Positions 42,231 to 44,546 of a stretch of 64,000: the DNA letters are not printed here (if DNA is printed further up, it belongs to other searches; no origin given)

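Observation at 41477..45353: ATPase-dead RecQ-fold protein fused to ComF-type phosphoribosyltransferase, operonic with dprA and divergent from a Cas4-like nuclease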

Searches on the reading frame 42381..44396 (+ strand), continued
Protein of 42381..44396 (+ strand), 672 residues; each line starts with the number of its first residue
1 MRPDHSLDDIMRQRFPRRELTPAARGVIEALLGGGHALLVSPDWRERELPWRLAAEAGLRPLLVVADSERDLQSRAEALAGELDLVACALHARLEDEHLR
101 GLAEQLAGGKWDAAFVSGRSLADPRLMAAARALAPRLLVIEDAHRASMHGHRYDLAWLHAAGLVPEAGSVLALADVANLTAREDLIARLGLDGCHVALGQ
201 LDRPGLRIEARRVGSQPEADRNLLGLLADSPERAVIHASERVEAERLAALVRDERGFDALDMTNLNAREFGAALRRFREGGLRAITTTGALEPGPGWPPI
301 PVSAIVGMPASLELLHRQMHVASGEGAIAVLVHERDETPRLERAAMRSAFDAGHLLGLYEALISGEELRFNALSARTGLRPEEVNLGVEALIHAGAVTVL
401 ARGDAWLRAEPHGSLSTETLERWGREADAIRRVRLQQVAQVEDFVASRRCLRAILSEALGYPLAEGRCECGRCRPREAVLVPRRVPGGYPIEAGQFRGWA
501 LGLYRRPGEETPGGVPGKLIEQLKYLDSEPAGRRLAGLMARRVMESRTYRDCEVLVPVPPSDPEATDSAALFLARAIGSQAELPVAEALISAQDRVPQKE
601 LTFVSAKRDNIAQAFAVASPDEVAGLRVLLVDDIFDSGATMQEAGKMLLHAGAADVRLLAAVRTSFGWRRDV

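Call 38: search_protein_families(library=ncbifam, proteins=[L009:7940-9274:+, L012:8085-9116:+, L001:8049-8996:+, L004:8030-8977:+, L005:7212-8159:+, P0030, L009:5824-7932:+], max_evalue=0.00001)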
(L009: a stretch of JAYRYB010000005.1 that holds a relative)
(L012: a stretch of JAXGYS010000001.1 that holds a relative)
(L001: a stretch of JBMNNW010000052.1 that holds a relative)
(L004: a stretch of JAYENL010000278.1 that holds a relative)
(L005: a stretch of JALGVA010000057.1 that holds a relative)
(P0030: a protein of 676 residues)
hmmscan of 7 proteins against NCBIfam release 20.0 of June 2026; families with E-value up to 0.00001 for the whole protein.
L009:7940-9274:+ (445 aa): 2 families
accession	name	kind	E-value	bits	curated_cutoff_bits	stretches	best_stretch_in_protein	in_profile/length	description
TIGR00732.1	dprA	equivalog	1.5e-27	96.2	191.15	1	104-264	10-170/220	DNA-processing protein DprA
NF008007.0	PRK10736.1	equivalog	1.5e-19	70.4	495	1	70-264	38-233/374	DNA-protecting protein DprA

L012:8085-9116:+ (344 aa): 2 families
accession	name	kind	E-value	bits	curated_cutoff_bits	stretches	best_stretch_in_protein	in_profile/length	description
TIGR00732.1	dprA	equivalog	1.9e-29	102.4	191.15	1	35-248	3-216/220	DNA-processing protein DprA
NF008007.0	PRK10736.1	equivalog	1.9e-19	70.1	495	1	34-254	65-285/374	DNA-protecting protein DprA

L001:8049-8996:+ (316 aa): 2 families
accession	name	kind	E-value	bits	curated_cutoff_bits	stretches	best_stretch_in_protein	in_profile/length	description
TIGR00732.1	dprA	equivalog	2.8e-58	196.7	191.15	1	84-291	4-212/220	DNA-processing protein DprA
NF008007.0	PRK10736.1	equivalog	2.6e-50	171.6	495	1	72-295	55-279/374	DNA-protecting protein DprA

L004:8030-8977:+ (316 aa): 2 families
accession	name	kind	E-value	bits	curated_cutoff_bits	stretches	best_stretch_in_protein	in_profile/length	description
TIGR00732.1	dprA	equivalog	2.2e-61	206.9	191.15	1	84-299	4-218/220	DNA-processing protein DprA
NF008007.0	PRK10736.1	equivalog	1.8e-52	178.7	495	1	75-301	58-283/374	DNA-protecting protein DprA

L005:7212-8159:+ (316 aa): 2 families
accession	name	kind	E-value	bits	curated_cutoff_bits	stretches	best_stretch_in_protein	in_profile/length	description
TIGR00732.1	dprA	equivalog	2e-60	203.7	191.15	1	87-291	7-212/220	DNA-processing protein DprA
NF008007.0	PRK10736.1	equivalog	5.5e-51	173.9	495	1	72-301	55-283/374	DNA-protecting protein DprA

P0030 (676 aa): 27 families (the best 25 are shown)
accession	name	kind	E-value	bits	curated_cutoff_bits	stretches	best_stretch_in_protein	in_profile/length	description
TIGR01389.1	recQ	equivalog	1.7e-118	396.6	640.2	1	1-347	4-346/591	DNA helicase RecQ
TIGR00614.1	recQ_fam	subfamily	2.5e-105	353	219.8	1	1-342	2-343/470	RecQ family ATP-dependent DNA helicase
NF008279.0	PRK11057.1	equivalog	6.2e-99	332.1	1015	1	1-335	16-346/608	ATP-dependent DNA helicase RecQ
NF041063.1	DpdF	equivalog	4.7e-60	204.1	550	1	13-343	143-496/813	protein DpdF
TIGR03817.1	DECH_helic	hypoth_equivalog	2.3e-19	69.1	874.1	1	18-343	44-395/742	helicase/secretion neighborhood putative DEAH-box helicase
TIGR04121.1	DEXH_lig_assoc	equivalog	3.8e-18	64.6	850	1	13-319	16-346/804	ligase-associated DNA damage response DEXH box helicase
NF010338.0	PRK13767.1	equivalog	3.4e-16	58.7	849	1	224-319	285-385/877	ATP-dependent helicase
NF008394.0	PRK11192.1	equivalog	1e-15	57.5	507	1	206-329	228-351/441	ATP-dependent RNA helicase SrmB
NF053710.1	RNA_heli_RhlE2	exception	2.9e-14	52.4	925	1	212-336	239-360/635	RNA helicase RhlE2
NF053636.1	DDHlcsCsdAPsy1082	equivalog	1.4e-13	50.3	890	1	225-334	244-352/512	DEAD/DEAH box helicase CsdA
TIGR00201.1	comF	subfamily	4.6e-13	49.5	233.55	1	523-667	48-189/190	ComF family protein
NF008616.0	PRK11595.1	equivalog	1.1e-12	47.9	304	1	523-669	77-226/227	DNA utilization protein GntX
NF008744.0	PRK11776.1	equivalog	2.5e-12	46.1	524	1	178-342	195-359/460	ATP-dependent RNA helicase DbpA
NF053631.1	RNA_helic_CshA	equivalog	3.3e-12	46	646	1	208-329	220-341/434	degradosome RNA helicase CshA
NF053711.1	RNA_heli_RhlE1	exception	1.1e-11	44.1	750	1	224-328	244-347/434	RNA helicase RhlE1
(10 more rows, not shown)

L009:5824-7932:+ (703 aa): 20 families
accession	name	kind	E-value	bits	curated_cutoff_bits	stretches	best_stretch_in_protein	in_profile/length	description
TIGR01389.1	recQ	equivalog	8.4e-83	278.8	640.2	1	22-356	13-338/591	DNA helicase RecQ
TIGR00614.1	recQ_fam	subfamily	5e-72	243.2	219.8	1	22-345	11-329/470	RecQ family ATP-dependent DNA helicase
NF008279.0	PRK11057.1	equivalog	4.1e-64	217.1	1015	1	12-345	17-339/608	ATP-dependent DNA helicase RecQ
NF041063.1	DpdF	equivalog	1.5e-45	156.1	550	1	26-351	144-487/813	protein DpdF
TIGR03817.1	DECH_helic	hypoth_equivalog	1.1e-16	60.2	874.1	1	262-350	299-387/742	helicase/secretion neighborhood putative DEAH-box helicase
TIGR04121.1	DEXH_lig_assoc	equivalog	4.4e-12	44.6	850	1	36-341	26-351/804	ligase-associated DNA damage response DEXH box helicase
NF007882.0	PRK10590.1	equivalog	1.2e-11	44.3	743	1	88-337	100-340/456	ATP-dependent RNA helicase RhlE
NF053711.1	RNA_heli_RhlE1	exception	2.2e-11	43.2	750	1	89-351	100-354/434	RNA helicase RhlE1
NF010338.0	PRK13767.1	equivalog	6.7e-11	41.2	849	1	246-351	289-401/877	ATP-dependent helicase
NF002340.1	PRK01297.1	equivalog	1.3e-09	37.4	564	1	65-348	74-355/372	ATP-dependent RNA helicase RhlB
NF053631.1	RNA_helic_CshA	equivalog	1.6e-09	37.2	646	1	41-339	39-334/434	degradosome RNA helicase CshA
NF003419.0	PRK04837.1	equivalog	2.1e-09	36.6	588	1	102-347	120-361/424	ATP-dependent RNA helicase RhlB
NF008744.0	PRK11776.1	equivalog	5.8e-09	35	524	1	131-352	136-352/460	ATP-dependent RNA helicase DbpA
NF053710.1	RNA_heli_RhlE2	exception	6e-09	34.8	925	1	245-350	252-358/635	RNA helicase RhlE2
NF008394.0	PRK11192.1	equivalog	8.7e-09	34.7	507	1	40-340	42-345/441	ATP-dependent RNA helicase SrmB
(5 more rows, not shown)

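Call 39: search_protein_families(library=padloc, proteins=[P0030, P0034, P0036, P0040, P0079, P0017, L004:8030-8977:+], max_evalue=1e-10)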
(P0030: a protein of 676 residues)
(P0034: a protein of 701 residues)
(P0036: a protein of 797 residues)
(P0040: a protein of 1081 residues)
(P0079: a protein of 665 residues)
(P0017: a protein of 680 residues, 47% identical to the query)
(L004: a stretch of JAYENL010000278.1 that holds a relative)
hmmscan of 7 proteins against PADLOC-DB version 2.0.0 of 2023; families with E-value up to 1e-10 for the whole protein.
P0030 (676 aa): 19 families
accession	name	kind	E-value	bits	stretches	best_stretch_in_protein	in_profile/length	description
PDLC03928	PsyrT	-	1.7e-132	441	1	2-670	12-685/689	-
PDLC02864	DpdF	-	5.5e-130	433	1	2-357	14-366/610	DpdF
PDLC02870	DpdF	-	7.2e-126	418.8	1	2-480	5-471/534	DpdF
PDLC02861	DpdF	-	2.6e-111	370.9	1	1-335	19-349/611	DpdF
PDLC02865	DpdF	-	1.6e-77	259.3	1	2-478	751-1213/1499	DpdF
PDLC02859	DpdF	-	3.3e-58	195.5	1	7-326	97-422/545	DpdF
PDLC01089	C3a193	-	3.3e-45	152.8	1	29-325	271-588/983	poss. alt. Cas3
PDLC02868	DpdF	-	9.5e-44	147.4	2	6-187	334-522/1078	DpdF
PDLC02863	DpdF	-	1.2e-40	137.9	1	175-358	2-183/488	DpdF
PDLC02872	DpdF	-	1.5e-40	137.5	1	14-343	161-519/859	DpdF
PDLC02855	DpdF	-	1.5e-40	137.3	1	14-333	143-483/825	DpdF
PDLC02857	DpdF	-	9.9e-36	121.1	1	13-342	181-551/911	DpdF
PDLC02867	DpdF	-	7.1e-34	115.2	1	12-343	138-492/855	DpdF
PDLC02862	DpdF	-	2.5e-24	83.2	1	25-329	135-463/811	DpdF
PDLC02503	BrxHI|BrxHII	-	9.5e-23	78.4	1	10-334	24-358/698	BrxHI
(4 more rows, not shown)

P0034 (701 aa): 20 families
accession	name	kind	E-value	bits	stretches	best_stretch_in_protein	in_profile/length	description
PDLC02864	DpdF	-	9.3e-143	475.2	1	22-376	11-362/610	DpdF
PDLC02870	DpdF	-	5.1e-130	432.5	1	26-500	6-467/534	DpdF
PDLC03928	PsyrT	-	9.7e-126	418.7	2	23-501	10-478/689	-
PDLC02861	DpdF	-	1.5e-124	414.6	1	22-369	17-360/611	DpdF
PDLC02865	DpdF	-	3.9e-92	307.7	1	17-503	743-1214/1499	DpdF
PDLC02859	DpdF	-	6.9e-66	220.8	1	26-348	93-421/545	DpdF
PDLC02868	DpdF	-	2.3e-54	182.5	2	26-210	331-522/1078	DpdF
PDLC02872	DpdF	-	9.5e-50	167.9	1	38-362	162-515/859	DpdF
PDLC01089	C3a193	-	1.1e-47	161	1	50-377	269-617/983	poss. alt. Cas3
PDLC02863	DpdF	-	1.1e-42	144.5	1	198-383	2-185/488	DpdF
PDLC02855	DpdF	-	1.1e-42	144.3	1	38-353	144-480/825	DpdF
PDLC02867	DpdF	-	1.1e-41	141.1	1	36-363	139-489/855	DpdF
PDLC02857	DpdF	-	1.8e-37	126.9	1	36-356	181-542/911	DpdF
PDLC02862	DpdF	-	1.1e-28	97.6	1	41-354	125-465/811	DpdF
PDLC02858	DpdF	-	4.8e-26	89.4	1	33-353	151-475/504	DpdF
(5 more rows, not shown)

P0036 (797 aa): 18 families
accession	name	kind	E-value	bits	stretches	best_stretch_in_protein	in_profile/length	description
PDLC02864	DpdF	-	3.5e-138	460.1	1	7-372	5-367/610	DpdF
PDLC03928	PsyrT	-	3.7e-127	423.4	2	12-491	8-478/689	-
PDLC02861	DpdF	-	9.2e-125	415.3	1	8-356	12-356/611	DpdF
PDLC02870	DpdF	-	2e-124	414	1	16-499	5-476/534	DpdF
PDLC02865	DpdF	-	1.1e-90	302.9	1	8-533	742-1255/1499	DpdF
PDLC02859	DpdF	-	1.2e-59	200.2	1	19-353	95-435/545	DpdF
PDLC02872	DpdF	-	1.4e-49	167.4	1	21-352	153-514/859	DpdF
PDLC02855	DpdF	-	2.7e-48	162.8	1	28-345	143-481/825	DpdF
PDLC01089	C3a193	-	4e-47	159.2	1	38-347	266-596/983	poss. alt. Cas3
PDLC02868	DpdF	-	6.8e-47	157.8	2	17-198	331-519/1078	DpdF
PDLC02857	DpdF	-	1.2e-43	147.4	1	21-358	174-553/911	DpdF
PDLC02863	DpdF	-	2e-42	143.6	1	191-373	4-184/488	DpdF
PDLC02867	DpdF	-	5.7e-42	142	1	26-356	138-491/855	DpdF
PDLC02862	DpdF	-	2e-31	106.6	1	38-359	134-478/811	DpdF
PDLC02860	DpdF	-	1.8e-22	77.7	1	142-354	13-231/547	DpdF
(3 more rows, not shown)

P0040 (1081 aa): 18 families
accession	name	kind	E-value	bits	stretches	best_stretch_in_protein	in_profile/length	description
PDLC02864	DpdF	-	3.5e-156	519.5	1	4-371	4-369/610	DpdF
PDLC03928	PsyrT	-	1.3e-141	471.2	2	7-371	5-376/689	-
PDLC02870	DpdF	-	4.7e-139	462.3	1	12-530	3-487/534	DpdF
PDLC02861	DpdF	-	8.3e-135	448.5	1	6-356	12-359/611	DpdF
PDLC02865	DpdF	-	8.4e-91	303.3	1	9-506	746-1213/1499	DpdF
PDLC02859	DpdF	-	1.7e-68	229.4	1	13-338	92-423/545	DpdF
PDLC01089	C3a193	-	2.8e-55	186.2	1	38-347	268-599/983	poss. alt. Cas3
PDLC02872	DpdF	-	2.5e-52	176.5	1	15-348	149-513/859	DpdF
PDLC02868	DpdF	-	3e-50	168.9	2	17-192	333-516/1078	DpdF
PDLC02863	DpdF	-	9e-49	164.6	1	186-370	2-184/488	DpdF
PDLC02855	DpdF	-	2.8e-45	152.9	1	7-343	124-482/825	DpdF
PDLC02857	DpdF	-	6.7e-37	125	1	20-346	175-544/911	DpdF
PDLC02867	DpdF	-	3.1e-36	123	1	25-350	139-488/855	DpdF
PDLC02862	DpdF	-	2.5e-28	96.4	1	36-341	134-464/811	DpdF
PDLC02858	DpdF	-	2e-23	80.7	1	22-342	151-476/504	DpdF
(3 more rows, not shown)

P0079 (665 aa): 17 families
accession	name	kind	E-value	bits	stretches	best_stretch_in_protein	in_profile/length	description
PDLC03928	PsyrT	-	8.8e-187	620.5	1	7-662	9-687/689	-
PDLC02864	DpdF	-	3.5e-123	410.5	1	6-396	10-389/610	DpdF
PDLC02870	DpdF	-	5.8e-105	349.8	1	10-472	5-468/534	DpdF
PDLC02861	DpdF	-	1.6e-101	338.5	1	7-351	17-357/611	DpdF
PDLC02865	DpdF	-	2.5e-76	255.3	1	8-483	749-1223/1499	DpdF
PDLC02859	DpdF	-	7.7e-48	161.2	1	13-330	95-418/545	DpdF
PDLC02868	DpdF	-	3.9e-43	145.4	1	13-212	333-536/1078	DpdF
PDLC02863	DpdF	-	1e-42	144.6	1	193-363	10-180/488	DpdF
PDLC02872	DpdF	-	9.4e-33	111.7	1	22-344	161-512/859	DpdF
PDLC02855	DpdF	-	3.8e-32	109.4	1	23-334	144-476/825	DpdF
PDLC01089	C3a193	-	1.6e-30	104.3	1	39-182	273-420/983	poss. alt. Cas3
PDLC02857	DpdF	-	1.2e-28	97.7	2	286-344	487-545/911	DpdF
PDLC02862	DpdF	-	1.7e-25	87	1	32-338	134-464/811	DpdF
PDLC02867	DpdF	-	1.9e-23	80.8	1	238-343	377-484/855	DpdF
PDLC02858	DpdF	-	5.8e-20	69.3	1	19-338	152-475/504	DpdF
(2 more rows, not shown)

P0017 (680 aa): 7 families
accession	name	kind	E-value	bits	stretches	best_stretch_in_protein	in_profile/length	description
PDLC03928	PsyrT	-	4e-61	205.2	2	7-483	7-478/689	-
PDLC02870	DpdF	-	1.1e-55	187.1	1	9-491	2-476/534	DpdF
PDLC02864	DpdF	-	1.1e-48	164.5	1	7-342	9-341/610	DpdF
PDLC02865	DpdF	-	9.3e-36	120.9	1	6-484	745-1213/1499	DpdF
PDLC02861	DpdF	-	1.4e-35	120.7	1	7-343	15-347/611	DpdF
PDLC02859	DpdF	-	5.2e-19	66.1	1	27-337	107-423/545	DpdF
PDLC02863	DpdF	-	4.3e-14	50.2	0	185-342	2-157/488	DpdF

L004:8030-8977:+ (316 aa): 3 families
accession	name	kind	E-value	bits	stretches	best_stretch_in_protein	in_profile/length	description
PDLC03961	ShosA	-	1e-61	206.9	1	75-281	65-274/303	-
PDLC03927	PsyrA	-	6.3e-37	125.6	1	78-296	83-300/398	-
PDLC02997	ShosA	-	6.9e-21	72.8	1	80-279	86-286/327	-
